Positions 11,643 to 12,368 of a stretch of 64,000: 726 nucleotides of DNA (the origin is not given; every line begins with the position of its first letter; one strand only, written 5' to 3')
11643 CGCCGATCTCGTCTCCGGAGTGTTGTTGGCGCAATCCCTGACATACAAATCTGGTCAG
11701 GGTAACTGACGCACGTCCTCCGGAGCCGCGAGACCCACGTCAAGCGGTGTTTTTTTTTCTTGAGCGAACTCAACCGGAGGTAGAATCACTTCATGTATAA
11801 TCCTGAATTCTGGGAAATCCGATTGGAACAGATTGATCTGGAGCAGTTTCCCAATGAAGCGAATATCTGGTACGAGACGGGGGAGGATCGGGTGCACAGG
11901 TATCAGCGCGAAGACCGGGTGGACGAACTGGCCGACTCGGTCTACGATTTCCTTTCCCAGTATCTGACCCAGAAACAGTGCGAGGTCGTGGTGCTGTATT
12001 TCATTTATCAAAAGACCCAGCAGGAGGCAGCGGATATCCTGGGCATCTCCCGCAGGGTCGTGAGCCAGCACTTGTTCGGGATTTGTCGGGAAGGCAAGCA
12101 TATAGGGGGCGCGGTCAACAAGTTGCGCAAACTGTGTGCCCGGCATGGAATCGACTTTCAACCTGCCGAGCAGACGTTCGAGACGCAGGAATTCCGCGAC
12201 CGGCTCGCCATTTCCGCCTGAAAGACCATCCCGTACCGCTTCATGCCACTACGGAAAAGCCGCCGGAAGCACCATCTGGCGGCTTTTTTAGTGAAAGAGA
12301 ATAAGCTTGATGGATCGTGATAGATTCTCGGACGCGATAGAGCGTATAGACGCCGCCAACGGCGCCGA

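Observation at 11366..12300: Low-GC islet with a standalone sigma-70 region-4 protein, flanked by terminators, plus a candidate 35-aa ORF with a perfect RBS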

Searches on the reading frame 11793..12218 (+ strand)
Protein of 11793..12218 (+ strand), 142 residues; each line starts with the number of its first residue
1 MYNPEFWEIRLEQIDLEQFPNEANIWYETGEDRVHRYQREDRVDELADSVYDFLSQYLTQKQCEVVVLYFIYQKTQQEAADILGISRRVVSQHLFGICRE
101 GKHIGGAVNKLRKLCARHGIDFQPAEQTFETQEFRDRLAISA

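Call 6: search_protein_families(library=pfam, proteins=[window:11793-12218:+], max_evalue=1)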
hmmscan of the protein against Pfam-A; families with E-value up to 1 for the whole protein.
window:11793-12218:+ (142 aa): 17 families
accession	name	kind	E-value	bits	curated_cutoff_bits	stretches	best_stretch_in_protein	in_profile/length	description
PF04545.22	Sigma70_r4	-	1.1e-08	34.8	24.1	1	58-95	5-42/50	Sigma-70, region 4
PF08281.18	Sigma70_r4_2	-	3.7e-06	26.9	25.7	1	57-95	10-48/54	Sigma-70, region 4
PF04297.20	UPF0122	-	0.00015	22.3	22.7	1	49-94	9-54/101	Putative helix-turn-helix protein, YlxM / p13 like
PF07638.17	Sigma70_ECF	-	0.0061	16.9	21.1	1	33-94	114-172/185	ECF sigma factor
PF13384.12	HTH_23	-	0.0093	16.2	24.6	1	68-92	11-36/50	Homeodomain-like domain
PF09107.17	SelB-wing_3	-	0.016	15.2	23.2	0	77-90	12-25/47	Elongation factor SelB, winged helix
PF12728.13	HTH_17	-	0.022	15.4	27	1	75-91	3-19/51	Helix-turn-helix domain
PF13518.12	HTH_28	-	0.032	14.8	25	1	66-92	5-31/52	Helix-turn-helix domain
PF02954.25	HTH_8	-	0.043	14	22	1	76-89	21-34/42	Bacterial regulatory protein, Fis family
PF12181.14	MogR_DNAbind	-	0.075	13.4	25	1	16-94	22-100/151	DNA binding domain of the motility gene repressor (MogR)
PF13545.12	HTH_Crp_2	-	0.081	13.3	27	1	75-94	24-43/70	Crp-like helix-turn-helix domain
PF02042.20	RWP-RK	-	0.081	13.3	29.3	0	71-90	10-29/49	RWP-RK domain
PF01381.28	HTH_3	-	0.083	13.4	23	1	75-92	11-28/55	Helix-turn-helix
PF03288.22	Pox_D5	-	0.11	13.4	21.4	1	47-74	3-30/86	Poxvirus D5 protein-like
PF02001.22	DUF134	-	0.12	13.4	27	1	62-94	39-71/98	Protein of unknown function DUF134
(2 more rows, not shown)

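Call 7: find_homologous_proteins(query=window:11793-12218:+)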
Query window:11793-12218:+ (142 aa): 117 proteins with E <= 0.001 among 120 candidates.
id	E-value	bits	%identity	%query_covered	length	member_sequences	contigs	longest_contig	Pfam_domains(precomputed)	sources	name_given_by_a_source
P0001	4.5e-90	317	99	100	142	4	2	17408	PF04545.23,PF08281.19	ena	-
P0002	2.0e-82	292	89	100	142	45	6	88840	PF04545.23,PF08281.19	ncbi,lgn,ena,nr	ncbi:MAG: sigma-70 family RNA polymerase sigma factor [Gemmatimonadetes bacterium]|nr:hypothetical p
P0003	2.4e-82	292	90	100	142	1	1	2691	PF04545.23,PF08281.19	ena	-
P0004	3.5e-82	291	89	100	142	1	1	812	PF04545.23,PF08281.19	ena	-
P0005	4.6e-82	291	89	100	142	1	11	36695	PF04545.23,PF08281.19,PF04297.21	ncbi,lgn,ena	-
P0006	1.2e-81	290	89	100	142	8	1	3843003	PF04545.23,PF08281.19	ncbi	-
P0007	1.4e-81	290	88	100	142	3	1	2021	PF04545.23,PF08281.19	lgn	-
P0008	2.4e-81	289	89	100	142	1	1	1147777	PF04545.23,PF08281.19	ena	-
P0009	3.3e-81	288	89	100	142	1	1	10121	PF04545.23,PF08281.19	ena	-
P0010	1.5e-80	286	87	100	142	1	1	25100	PF04545.23,PF08281.19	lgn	-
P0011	1.7e-80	286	88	100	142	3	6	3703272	PF04545.23,PF08281.19,PF04297.21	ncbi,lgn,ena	-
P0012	4.1e-80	285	89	100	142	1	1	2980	PF04545.23,PF08281.19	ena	-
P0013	5.0e-80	285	87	100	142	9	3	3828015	PF04545.23,PF08281.19,PF04297.21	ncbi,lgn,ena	-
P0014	9.0e-80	284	88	100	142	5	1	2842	PF04545.23,PF08281.19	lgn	-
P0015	2.1e-79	283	88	100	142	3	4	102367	PF04545.23,PF08281.19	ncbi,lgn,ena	-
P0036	6.7e-47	177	66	87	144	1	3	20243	PF00196.26,PF04545.23,PF08281.19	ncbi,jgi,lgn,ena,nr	ncbi:MAG: transcriptional regulator [candidate division Zixibacteria bacterium]|nr:transcriptional r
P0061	1.2e-39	154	55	86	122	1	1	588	PF04545.23,PF08281.19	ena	-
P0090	5.2e-28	116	47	85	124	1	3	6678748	PF00196.26,PF04545.23,PF08281.19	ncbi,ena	-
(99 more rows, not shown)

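Call 11: find_related_loci(query=A1, collection=genome_contigs, flank=6000)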
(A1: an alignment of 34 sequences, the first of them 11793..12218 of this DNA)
Query A1 (142 aa) in genome_contigs; peptide patterns used: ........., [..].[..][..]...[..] (x = any residue, [..] = any of these).
334 stretches matched a pattern; 256 encode a relative of the query (tblastn E <= 1e-3); the best 80 are kept; 80 distinct loci.
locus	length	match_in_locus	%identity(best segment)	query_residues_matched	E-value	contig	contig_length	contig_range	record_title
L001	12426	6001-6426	100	1-142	3e-95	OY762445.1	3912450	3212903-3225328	MAG: bacterium isolate 4d88f91b-64ba-49ef-9c7d-4906d56127d1 genome assembly, chromosome: 1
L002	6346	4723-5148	99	1-142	1e-94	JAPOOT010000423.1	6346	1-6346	MAG: Gemmatimonadetes bacterium isolate APA_bin_41 c_000000194998, whole genome shotgun sequence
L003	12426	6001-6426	92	1-142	2e-88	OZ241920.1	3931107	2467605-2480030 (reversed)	MAG: bacterium isolate c159a2c7-7ae9-43f8-b1c6-a8821b09048b genome assembly, chromosome: 1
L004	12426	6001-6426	90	1-142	3e-88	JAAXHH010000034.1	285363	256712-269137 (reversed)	MAG: Candidatus Latescibacterota bacterium isolate Plut_88884 unfiltered_Plut_88884_genomic_contig_70128, whole genome s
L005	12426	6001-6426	91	1-142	5e-88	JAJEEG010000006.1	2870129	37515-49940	MAG: Candidatus Latescibacterota bacterium isolate p16x34bins.14 k141_287726, whole genome shotgun sequence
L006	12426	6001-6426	89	1-142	4e-87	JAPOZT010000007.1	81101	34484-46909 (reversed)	MAG: Gemmatimonadetes bacterium isolate IRC1_bin_16 NODE_302_length_81101_cov_21.1347, whole genome shotgun sequence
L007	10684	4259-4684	89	1-142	6e-87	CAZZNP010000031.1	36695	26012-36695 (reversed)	MAG TPA_asm: uncultured Gemmatimonadota bacterium isolate SRP109090_co2_50 genome assembly, contig: NODE_1400_length_366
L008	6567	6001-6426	89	1-142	1e-86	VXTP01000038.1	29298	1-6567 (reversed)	MAG: Gemmatimonadetes bacterium isolate SB0665_bin_8 NODE_841_length_29298_cov_14.023527, whole genome shotgun sequence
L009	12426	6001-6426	89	1-142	3e-86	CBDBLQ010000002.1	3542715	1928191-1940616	MAG: bacterium isolate 7e3eab2d-bf14-4947-a8f9-fc6ddb354d52 genome assembly, contig: contig_2, whole genome shotgun sequ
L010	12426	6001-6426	89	1-142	3e-86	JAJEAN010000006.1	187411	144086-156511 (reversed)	MAG: Candidatus Latescibacterota bacterium isolate jk18x7bins.54 k141_1142623, whole genome shotgun sequence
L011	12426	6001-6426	89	1-142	2e-86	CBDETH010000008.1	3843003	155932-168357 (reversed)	MAG: bacterium isolate a37c322d-fd18-4de0-acdf-9ec38001f2fc genome assembly, contig: contig_8, whole genome shotgun sequ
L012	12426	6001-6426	88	1-142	4e-86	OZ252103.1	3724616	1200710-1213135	MAG: bacterium isolate 8b9b2d7a-c40d-4f90-8ad6-3455a0001c0c genome assembly, chromosome: 1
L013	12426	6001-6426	87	1-142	2e-85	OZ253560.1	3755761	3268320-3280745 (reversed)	MAG: bacterium isolate 97c2cdc3-07c5-4390-9168-6b920e0bec44 genome assembly, chromosome: 1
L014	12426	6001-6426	89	1-142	6e-85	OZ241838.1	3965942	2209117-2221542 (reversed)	MAG: bacterium isolate 834f4656-8c40-439b-be50-31c876aeaf38 genome assembly, chromosome: 1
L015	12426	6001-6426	89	1-142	5e-85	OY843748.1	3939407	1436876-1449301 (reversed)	MAG: bacterium isolate 9408d56b-0626-48ff-8cc4-40385ffb9045 genome assembly, chromosome: 1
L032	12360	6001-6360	60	1-120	3e-46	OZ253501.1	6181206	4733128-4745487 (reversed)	MAG: Candidatus Latescibacterota bacterium isolate f485d00f-16df-4488-a4d1-ddfd292eb512 genome assembly, chromosome: 1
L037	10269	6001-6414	52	1-135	1e-45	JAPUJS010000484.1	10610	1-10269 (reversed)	MAG: bacterium isolate KW1-S15_112 KW1-S15_112_cg484, whole genome shotgun sequence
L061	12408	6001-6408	51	1-136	1e-41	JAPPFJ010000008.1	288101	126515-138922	MAG: Gemmatimonadota bacterium isolate RHO1_bin_28 NODE_37_length_288101_cov_41.339435, whole genome shotgun sequence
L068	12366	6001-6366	56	1-122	1e-39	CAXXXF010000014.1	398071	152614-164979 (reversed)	MAG: Candidatus Latescibacterota bacterium isolate cdc6522c-bbe9-4fa3-a52d-301d393956c9 genome assembly, contig: contig_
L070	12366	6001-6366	55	1-122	1e-39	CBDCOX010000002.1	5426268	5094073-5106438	MAG: Candidatus Latescibacterota bacterium isolate 3c4b53aa-e325-4963-aa18-2d5493478633 genome assembly, contig: contig_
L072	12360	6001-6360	55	1-120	2e-39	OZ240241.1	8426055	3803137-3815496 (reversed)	MAG: Candidatus Latescibacterota bacterium isolate 5029ecf2-d60f-4a19-a35b-269815a0a5cf genome assembly, chromosome: 1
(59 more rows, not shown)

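Call 33: search_protein_families(library=pfam, proteins=[L032:4201-5691:+, L032:6588-7166:-, L037:7231-8577:-, L070:1501-3906:-, L072:9453-10895:-, L072:8547-9398:-, L068:7997-9499:-, L061:1377-3797:+, L061:3988-4365:+], max_evalue=0.001)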
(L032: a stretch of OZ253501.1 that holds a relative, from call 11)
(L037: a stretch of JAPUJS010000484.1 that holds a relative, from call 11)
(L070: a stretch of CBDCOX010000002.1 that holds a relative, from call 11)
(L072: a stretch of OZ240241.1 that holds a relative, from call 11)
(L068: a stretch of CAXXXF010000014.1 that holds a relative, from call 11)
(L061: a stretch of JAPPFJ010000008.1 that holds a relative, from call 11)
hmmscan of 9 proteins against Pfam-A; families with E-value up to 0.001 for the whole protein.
L032:4201-5691:+ (497 aa): 10 families
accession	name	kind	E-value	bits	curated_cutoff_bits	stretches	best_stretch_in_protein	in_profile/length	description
PF12002.13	MgsA_C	-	1.4e-69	233.8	27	1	323-488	1-166/167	MgsA AAA+ ATPase C terminal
PF16193.11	AAA_assoc_2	-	7.3e-26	90.7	34.3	1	247-322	4-81/81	AAA C-terminal domain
PF00004.35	AAA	-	8.3e-16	59.1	21.2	1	113-219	1-125/131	ATPase family associated with various cellular activities (AAA)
PF05496.18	RuvB_N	-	2.2e-12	47.4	27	1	80-198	1-116/159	Holliday junction DNA helicase RuvB P-loop domain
PF07728.20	AAA_5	-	2.8e-05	24.6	22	1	113-216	2-114/139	AAA domain (dynein-related subfamily)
PF20720.3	nSTAND3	-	3.6e-05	24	27.2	1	114-198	21-95/155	Novel STAND NTPase 3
PF13191.12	AAA_16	-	0.00026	22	32.6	0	106-132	17-46/167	AAA ATPase domain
PF01078.27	Mg_chelatase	-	0.00033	20.6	20.3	0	112-131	24-43/207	Magnesium chelatase, subunit ChlI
PF13173.12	AAA_14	-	0.00039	20.9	27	1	114-220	6-118/129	AAA domain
PF13401.12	AAA_22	-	0.00087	20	27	0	112-140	7-38/130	AAA domain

L032:6588-7166:- (193 aa): 1 family
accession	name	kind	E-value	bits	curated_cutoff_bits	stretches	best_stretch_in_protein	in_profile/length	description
PF03647.18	Tmemb_14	-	5.2e-17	62.8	24.8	1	59-145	3-89/92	Transmembrane proteins 14C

L037:7231-8577:- (449 aa): 1 family
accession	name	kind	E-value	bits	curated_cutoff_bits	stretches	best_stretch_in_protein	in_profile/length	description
PF01408.29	GFO_IDH_MocA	-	1.3e-13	52.1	24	1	41-154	1-118/120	Oxidoreductase family, NAD-binding Rossmann fold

L070:1501-3906:- (802 aa): 1 family
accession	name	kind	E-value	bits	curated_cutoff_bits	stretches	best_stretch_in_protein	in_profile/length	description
PF12228.14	DUF3604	-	5.6e-16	58.5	20.4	2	374-484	111-221/591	Protein of unknown function (DUF3604)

L072:9453-10895:- (481 aa): 2 families
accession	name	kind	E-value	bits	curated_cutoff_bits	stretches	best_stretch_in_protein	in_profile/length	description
PF19288.4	CofH_C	-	4.6e-32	110.9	27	1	360-479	3-118/125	CofH/MqnC C-terminal region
PF04055.27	Radical_SAM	-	3.2e-22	79.9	29.5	1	172-350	1-165/166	Radical SAM superfamily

L072:8547-9398:- (284 aa): 1 family
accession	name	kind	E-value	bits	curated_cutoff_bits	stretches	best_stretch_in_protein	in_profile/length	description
PF02621.19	VitK2_biosynth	-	1.9e-50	172.1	26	1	24-271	2-252/252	Menaquinone biosynthesis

L068:7997-9499:- (501 aa): 1 family
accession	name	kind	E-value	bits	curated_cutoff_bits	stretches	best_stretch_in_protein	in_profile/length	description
PF13378.12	MR_MLE_C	-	1e-32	114.1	29.4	1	296-492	13-217/219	Enolase C-terminal domain-like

L061:1377-3797:+ (807 aa): 0 families

L061:3988-4365:+ (126 aa): 2 families
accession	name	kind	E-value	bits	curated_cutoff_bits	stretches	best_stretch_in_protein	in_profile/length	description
PF05768.20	Glrx-like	-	4.3e-19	69.1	26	1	40-113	2-77/77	Glutaredoxin-like domain (DUF836)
PF00462.30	Glutaredoxin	-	6e-05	23.6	22.9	1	40-97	1-59/60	Glutaredoxin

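Call 34: search_protein_families(library=ncbifam, proteins=[window:11793-12218:+, P0061, P0090, P0036], max_evalue=0.01)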
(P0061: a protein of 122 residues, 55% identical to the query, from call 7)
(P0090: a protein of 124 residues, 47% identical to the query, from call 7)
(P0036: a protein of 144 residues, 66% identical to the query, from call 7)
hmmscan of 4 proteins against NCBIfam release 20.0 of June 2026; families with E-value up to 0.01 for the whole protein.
window:11793-12218:+ (142 aa): 15 families
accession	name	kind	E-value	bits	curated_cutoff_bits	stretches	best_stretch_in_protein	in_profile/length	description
TIGR02937.1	sigma70-ECF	superfamily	7.9e-09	35.3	42.9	1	25-95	86-155/165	sigma-70 family RNA polymerase sigma factor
NF045758.2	YlxM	equivalog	3.7e-06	26.9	80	1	49-94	8-53/72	YlxM family DNA-binding protein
NF001071.0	PRK00118.2-1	equivalog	0.00022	21.6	160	1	50-93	11-54/117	putative DNA-binding protein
TIGR02983.1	SigE-fam_strep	subfamily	0.00069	19.5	141.55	1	44-90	98-143/162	SigE family RNA polymerase sigma factor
TIGR02980.1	SigBFG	subfamily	0.00081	19.1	234.35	1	51-92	173-213/227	SigB/SigF/SigG family RNA polymerase sigma factor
NF001073.0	PRK00118.2-3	equivalog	0.00097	19.7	128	1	49-99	12-62/99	putative DNA-binding protein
NF005644.0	PRK07408.1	subfamily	0.0014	18.3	261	1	54-94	203-242/258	RNA polymerase sigma factor SigF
NF001067.0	PRK00118.1-2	equivalog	0.0023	18.3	156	1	49-93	14-58/110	putative DNA-binding protein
TIGR02885.1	spore_sigF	equivalog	0.0036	17.2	321.45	1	56-91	182-217/231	RNA polymerase sporulation sigma factor SigF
NF004052.0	PRK05572.1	subfamily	0.0036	16.8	311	1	34-92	182-237/252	SigF/SigG family RNA polymerase sporulation sigma factor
NF001070.0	PRK00118.1-6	equivalog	0.006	16.9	117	1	49-91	10-52/110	putative DNA-binding protein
TIGR03541.1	reg_near_HchA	equivalog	0.0076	15.8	215.6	1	50-99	164-212/232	PA1136 family autoinducer-binding transcriptional regulator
TIGR02985.1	Sig70_bacteroi1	subfamily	0.0077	16.5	126.4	0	43-94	101-151/162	RNA polymerase sigma-70 factor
NF001066.0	PRK00118.1-1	equivalog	0.0092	16.3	147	0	48-92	10-54/110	putative DNA-binding protein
NF053881.1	TransRegDeoRBac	equivalog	0.0093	15.2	420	0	59-94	6-41/311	DNA-binding transcriptional repressor DeoR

P0061 (122 aa): 34 families (the best 25 are shown)
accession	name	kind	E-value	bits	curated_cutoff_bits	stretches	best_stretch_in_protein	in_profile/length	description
TIGR02937.1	sigma70-ECF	superfamily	1.1e-10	41.4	42.9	1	53-98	113-158/165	sigma-70 family RNA polymerase sigma factor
TIGR02980.1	SigBFG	subfamily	6.4e-07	29.3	234.35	1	56-93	177-214/227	SigB/SigF/SigG family RNA polymerase sigma factor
TIGR02479.1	FliA_WhiG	subfamily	9.6e-07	28.8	189.6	1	34-92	153-210/224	FliA/WhiG family RNA polymerase sigma factor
NF004572.0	PRK05911.1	equivalog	4.3e-06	26.3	378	1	50-92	199-240/257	RNA polymerase sigma factor sigma-28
NF045758.2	YlxM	equivalog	4.8e-06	26.6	80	1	48-94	7-53/72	YlxM family DNA-binding protein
TIGR02885.1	spore_sigF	equivalog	6e-06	26.3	321.45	1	56-92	182-218/231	RNA polymerase sporulation sigma factor SigF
NF009168.0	PRK12515.1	subfamily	1.7e-05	24.4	236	1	55-97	129-171/189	RNA polymerase sigma factor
TIGR02983.1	SigE-fam_strep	subfamily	3e-05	24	141.55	1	50-90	104-143/162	SigE family RNA polymerase sigma factor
NF004935.0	PRK06288.1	equivalog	3.3e-05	23.6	343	1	56-92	213-249/270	RNA polymerase sigma factor WhiG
NF004052.0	PRK05572.1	subfamily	3.3e-05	23.5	311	1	56-92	201-237/252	SigF/SigG family RNA polymerase sporulation sigma factor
NF001071.0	PRK00118.2-1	equivalog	4e-05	24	160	1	50-93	11-54/117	putative DNA-binding protein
NF005413.0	PRK06986.1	subfamily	5.2e-05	23.2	201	1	28-92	160-223/241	RNA polymerase sigma factor FliA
NF009195.0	PRK12543.1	subfamily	6.1e-05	22.6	197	1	49-86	123-159/192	RNA polymerase sigma factor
TIGR03541.1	reg_near_HchA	equivalog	0.0001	21.9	215.6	1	44-101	158-214/232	PA1136 family autoinducer-binding transcriptional regulator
TIGR02985.1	Sig70_bacteroi1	subfamily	0.00012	22.3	126.4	1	44-94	102-151/162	RNA polymerase sigma-70 factor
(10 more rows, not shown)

P0090 (124 aa): 25 families
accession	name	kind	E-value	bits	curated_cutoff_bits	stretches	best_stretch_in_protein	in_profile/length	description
TIGR02937.1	sigma70-ECF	superfamily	2.2e-10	40.4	42.9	1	37-95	97-154/165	sigma-70 family RNA polymerase sigma factor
NF047402.1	TransRegVisN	equivalog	2.4e-06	27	250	1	50-100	177-226/246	transcriptional regulator VisN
TIGR02479.1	FliA_WhiG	subfamily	4.7e-06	26.5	189.6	1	37-93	155-210/224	FliA/WhiG family RNA polymerase sigma factor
TIGR03020.2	EpsA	equivalog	8.9e-06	25.5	170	1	42-98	177-229/247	XrtB/PEP-CTERM-associated transcriptional regulator EpsA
NF045758.2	YlxM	equivalog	1.2e-05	25.3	80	1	59-95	17-53/72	YlxM family DNA-binding protein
TIGR02980.1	SigBFG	subfamily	1.5e-05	24.8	234.35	1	49-93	170-213/227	SigB/SigF/SigG family RNA polymerase sigma factor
TIGR02885.1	spore_sigF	equivalog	3.8e-05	23.6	321.45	1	49-93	173-218/231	RNA polymerase sporulation sigma factor SigF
NF009168.0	PRK12515.1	subfamily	4.2e-05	23.1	236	1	42-97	116-170/189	RNA polymerase sigma factor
NF004935.0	PRK06288.1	equivalog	5.6e-05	22.9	343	1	49-93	202-249/270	RNA polymerase sigma factor WhiG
TIGR02983.1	SigE-fam_strep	subfamily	7.2e-05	22.7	141.55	1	31-91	86-143/162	SigE family RNA polymerase sigma factor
NF006071.0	PRK08215.1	equivalog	7.4e-05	22.5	372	1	56-93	207-244/258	RNA polymerase sporulation sigma factor SigG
TIGR03541.1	reg_near_HchA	equivalog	0.00015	21.3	215.6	1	46-100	159-212/232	PA1136 family autoinducer-binding transcriptional regulator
NF004052.0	PRK05572.1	subfamily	0.00019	21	311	1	55-93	199-237/252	SigF/SigG family RNA polymerase sporulation sigma factor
TIGR02985.1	Sig70_bacteroi1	subfamily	0.00024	21.4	126.4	1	39-95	96-151/162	RNA polymerase sigma-70 factor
TIGR02999.1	Sig-70_X6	subfamily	0.00033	20.6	126.15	1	53-95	127-171/183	ECF-type sigma factor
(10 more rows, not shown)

P0036 (144 aa): 26 families (the best 25 are shown)
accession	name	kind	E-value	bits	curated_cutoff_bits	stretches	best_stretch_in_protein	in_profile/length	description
TIGR02937.1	sigma70-ECF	superfamily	3.5e-10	39.8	42.9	1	47-95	108-155/165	sigma-70 family RNA polymerase sigma factor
NF045758.2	YlxM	equivalog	2.8e-06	27.3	80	1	49-94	8-53/72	YlxM family DNA-binding protein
TIGR02985.1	Sig70_bacteroi1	subfamily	3.7e-06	27.2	126.4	1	50-94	107-151/162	RNA polymerase sigma-70 factor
TIGR03541.1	reg_near_HchA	equivalog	2.1e-05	24.2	215.6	1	50-99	164-212/232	PA1136 family autoinducer-binding transcriptional regulator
TIGR02983.1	SigE-fam_strep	subfamily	5.9e-05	23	141.55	1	56-90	109-143/162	SigE family RNA polymerase sigma factor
TIGR02980.1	SigBFG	subfamily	0.0001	22.1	234.35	1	56-92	177-213/227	SigB/SigF/SigG family RNA polymerase sigma factor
NF004113.0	PRK05602.1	equivalog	0.00045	19.9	208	1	50-87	147-183/211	RNA polymerase sigma factor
TIGR03020.2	EpsA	equivalog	0.00048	19.8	170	1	62-99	193-231/247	XrtB/PEP-CTERM-associated transcriptional regulator EpsA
TIGR02885.1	spore_sigF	equivalog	0.00054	19.9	321.45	1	56-91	182-217/231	RNA polymerase sporulation sigma factor SigF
TIGR02952.1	Sig70_famx2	equivalog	0.00062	19.7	206.45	1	55-94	120-159/170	ECF subfamily RNA polymerase sigma factor, BldN family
NF047402.1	TransRegVisN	equivalog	0.00077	18.8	250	1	62-99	188-226/246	transcriptional regulator VisN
TIGR02999.1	Sig-70_X6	subfamily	0.00078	19.4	126.15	1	49-94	127-171/183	ECF-type sigma factor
NF033545.0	transpos_IS630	equivalog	0.0014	18.1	100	1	63-94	2-33/299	IS630 family transposase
NF003057.0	PRK03975.1-5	subfamily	0.0029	17.3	168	1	58-91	6-38/134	putative transcriptional regulator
NF009168.0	PRK12515.1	subfamily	0.0036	16.8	236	1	55-95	129-169/189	RNA polymerase sigma factor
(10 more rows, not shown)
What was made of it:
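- On YlxM / UPF0122: NCBIfam YlxM scores 26.9 against 80 (call 34).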

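Call 41: predict_structure(alignment_id=A1)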
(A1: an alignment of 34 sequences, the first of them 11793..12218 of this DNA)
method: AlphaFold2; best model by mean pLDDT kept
length: 142 residues; sequences in the alignment: 34
mean_pLDDT: 76.9   pTM: 0.61
mean pLDDT of the five models: 76.9, 75.0, 71.7, 64.7, 63.0
residues with pLDDT >= 90: 57; 70-90: 34; 50-70: 26; < 50: 25
segments of 3 or more residues with pLDDT < 50: 1-8, 126-142
pLDDT, mean of each block of 10 residues (from residue 1): 43 61 57 79 89 92 95 95 97 94 90 89 56 46 41
secondary structure, 60 per line:
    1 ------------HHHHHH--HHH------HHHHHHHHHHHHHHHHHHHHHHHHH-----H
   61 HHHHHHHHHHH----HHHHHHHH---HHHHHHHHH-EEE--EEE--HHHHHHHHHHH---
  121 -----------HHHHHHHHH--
elements in order: H13-18 H30-54 H60-71 H76-83 H87-95 E97-99 E102-104 H107-117 H132-140
